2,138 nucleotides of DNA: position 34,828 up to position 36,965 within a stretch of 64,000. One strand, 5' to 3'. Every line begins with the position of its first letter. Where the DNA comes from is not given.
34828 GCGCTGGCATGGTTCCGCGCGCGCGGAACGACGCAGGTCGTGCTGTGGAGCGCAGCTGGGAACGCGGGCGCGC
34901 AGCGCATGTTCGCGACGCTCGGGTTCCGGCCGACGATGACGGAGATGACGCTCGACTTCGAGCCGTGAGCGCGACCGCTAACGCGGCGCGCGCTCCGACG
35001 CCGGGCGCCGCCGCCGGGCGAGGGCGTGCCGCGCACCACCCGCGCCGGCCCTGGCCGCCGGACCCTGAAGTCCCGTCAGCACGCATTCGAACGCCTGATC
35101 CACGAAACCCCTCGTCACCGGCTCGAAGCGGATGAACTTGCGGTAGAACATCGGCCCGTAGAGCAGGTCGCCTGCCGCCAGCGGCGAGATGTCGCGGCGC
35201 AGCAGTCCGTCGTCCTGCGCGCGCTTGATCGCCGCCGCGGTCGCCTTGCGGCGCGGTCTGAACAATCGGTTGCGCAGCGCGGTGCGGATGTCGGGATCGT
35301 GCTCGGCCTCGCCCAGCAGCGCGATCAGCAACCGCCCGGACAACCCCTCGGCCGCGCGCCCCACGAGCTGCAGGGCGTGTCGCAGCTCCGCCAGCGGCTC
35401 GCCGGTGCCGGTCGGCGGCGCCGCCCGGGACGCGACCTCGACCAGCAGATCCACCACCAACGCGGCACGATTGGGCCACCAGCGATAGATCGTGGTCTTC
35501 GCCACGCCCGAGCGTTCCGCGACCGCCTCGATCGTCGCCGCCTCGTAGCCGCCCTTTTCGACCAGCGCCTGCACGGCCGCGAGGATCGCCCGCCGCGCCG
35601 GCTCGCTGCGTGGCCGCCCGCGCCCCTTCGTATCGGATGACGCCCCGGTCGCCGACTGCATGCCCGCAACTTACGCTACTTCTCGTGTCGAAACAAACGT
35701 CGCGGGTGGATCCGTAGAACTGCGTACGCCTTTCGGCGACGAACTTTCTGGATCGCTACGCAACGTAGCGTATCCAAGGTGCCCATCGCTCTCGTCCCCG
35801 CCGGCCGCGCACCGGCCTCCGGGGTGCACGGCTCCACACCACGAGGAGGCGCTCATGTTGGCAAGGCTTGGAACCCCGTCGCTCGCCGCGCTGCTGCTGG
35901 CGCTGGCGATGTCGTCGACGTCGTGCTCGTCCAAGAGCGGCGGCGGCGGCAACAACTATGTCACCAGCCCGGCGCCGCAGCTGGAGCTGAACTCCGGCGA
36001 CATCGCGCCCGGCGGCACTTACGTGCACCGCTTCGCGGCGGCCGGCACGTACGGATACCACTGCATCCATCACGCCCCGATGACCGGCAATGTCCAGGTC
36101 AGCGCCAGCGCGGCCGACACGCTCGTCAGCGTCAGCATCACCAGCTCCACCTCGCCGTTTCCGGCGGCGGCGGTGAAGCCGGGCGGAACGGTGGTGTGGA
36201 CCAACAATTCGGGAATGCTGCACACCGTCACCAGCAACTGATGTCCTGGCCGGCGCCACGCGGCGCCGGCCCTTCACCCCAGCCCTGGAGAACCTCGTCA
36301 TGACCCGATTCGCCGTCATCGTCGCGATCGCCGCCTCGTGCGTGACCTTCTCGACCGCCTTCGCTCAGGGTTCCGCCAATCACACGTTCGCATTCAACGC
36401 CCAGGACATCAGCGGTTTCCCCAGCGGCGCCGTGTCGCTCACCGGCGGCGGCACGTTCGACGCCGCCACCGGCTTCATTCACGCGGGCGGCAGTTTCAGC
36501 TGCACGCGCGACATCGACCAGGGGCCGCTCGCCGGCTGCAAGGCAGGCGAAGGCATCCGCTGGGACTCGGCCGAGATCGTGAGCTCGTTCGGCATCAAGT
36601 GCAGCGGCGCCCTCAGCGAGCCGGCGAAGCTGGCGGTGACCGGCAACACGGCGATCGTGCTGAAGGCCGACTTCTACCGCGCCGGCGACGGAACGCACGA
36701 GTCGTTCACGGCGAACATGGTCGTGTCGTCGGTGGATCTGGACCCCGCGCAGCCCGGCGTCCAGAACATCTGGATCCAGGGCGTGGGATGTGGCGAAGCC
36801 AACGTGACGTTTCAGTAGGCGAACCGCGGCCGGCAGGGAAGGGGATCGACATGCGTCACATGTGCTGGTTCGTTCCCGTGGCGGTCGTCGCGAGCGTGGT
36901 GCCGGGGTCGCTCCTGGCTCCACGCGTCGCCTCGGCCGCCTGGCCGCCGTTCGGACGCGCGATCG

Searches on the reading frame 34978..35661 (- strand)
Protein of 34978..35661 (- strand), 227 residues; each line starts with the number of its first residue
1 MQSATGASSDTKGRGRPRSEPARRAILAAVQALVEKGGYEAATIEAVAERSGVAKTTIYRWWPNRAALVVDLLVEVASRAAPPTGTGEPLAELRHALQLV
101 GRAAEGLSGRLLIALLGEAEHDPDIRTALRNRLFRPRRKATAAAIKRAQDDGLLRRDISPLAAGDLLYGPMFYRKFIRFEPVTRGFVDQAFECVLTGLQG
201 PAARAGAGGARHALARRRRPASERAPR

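Call 25: search_protein_families(library=pfam, proteins=[window:34978-35661:-], max_evalue=0.1)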
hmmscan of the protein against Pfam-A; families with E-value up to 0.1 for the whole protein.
window:34978-35661:- (227 aa): 8 families
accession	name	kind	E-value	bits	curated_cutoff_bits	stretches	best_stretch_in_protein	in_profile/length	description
PF16859.10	TetR_C_11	-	1.8e-21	77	32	1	85-192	3-111/113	Tetracyclin repressor-like, C-terminal domain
PF00440.29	TetR_N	-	2.6e-10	40.4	24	1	26-70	1-45/47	Bacterial regulatory proteins, tetR family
PF02796.21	HTH_7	-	0.0003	21.3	23.8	1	30-63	14-43/45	Helix-turn-helix domain of resolvase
PF14246.11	TetR_C_7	-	0.0025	18.2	22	1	114-166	25-77/119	AefR-like transcriptional repressor, C-terminal domain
PF13022.12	HTH_Tnp_1_2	-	0.0044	17.5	27.9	1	29-64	15-49/122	Helix-turn-helix of insertion element transposase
PF21597.2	TetR_C_43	-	0.026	15.1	27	1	109-198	20-103/105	Transcriptional regulator SbtR-like, C-terminal domain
PF12840.13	HTH_20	-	0.027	14.9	27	0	19-60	2-37/51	Helix-turn-helix domain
PF13384.12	HTH_23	-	0.03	14.6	24.6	1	41-61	17-37/50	Homeodomain-like domain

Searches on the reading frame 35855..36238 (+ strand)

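Call 25: search_protein_families(library=pfam, proteins=[window:35855-36238:+], max_evalue=0.1)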
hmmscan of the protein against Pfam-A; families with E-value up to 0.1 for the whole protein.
window:35855-36238:+ (128 aa): 1 family
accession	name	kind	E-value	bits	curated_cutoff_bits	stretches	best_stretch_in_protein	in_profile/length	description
PF00127.26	Copper-bind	-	5.9e-06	27.1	21.2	1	50-82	64-98/99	Copper binding proteins, plastocyanin/azurin family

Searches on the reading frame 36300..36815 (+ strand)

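Call 25: search_protein_families(library=pfam, proteins=[window:36300-36815:+], max_evalue=0.1)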
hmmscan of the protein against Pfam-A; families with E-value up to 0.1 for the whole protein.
window:36300-36815:+ (172 aa): 1 family
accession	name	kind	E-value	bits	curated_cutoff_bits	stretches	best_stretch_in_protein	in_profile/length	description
PF18886.6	DUF5649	-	0.019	15.7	25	0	19-58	12-50/68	Repeats of unknown function (DUF5649)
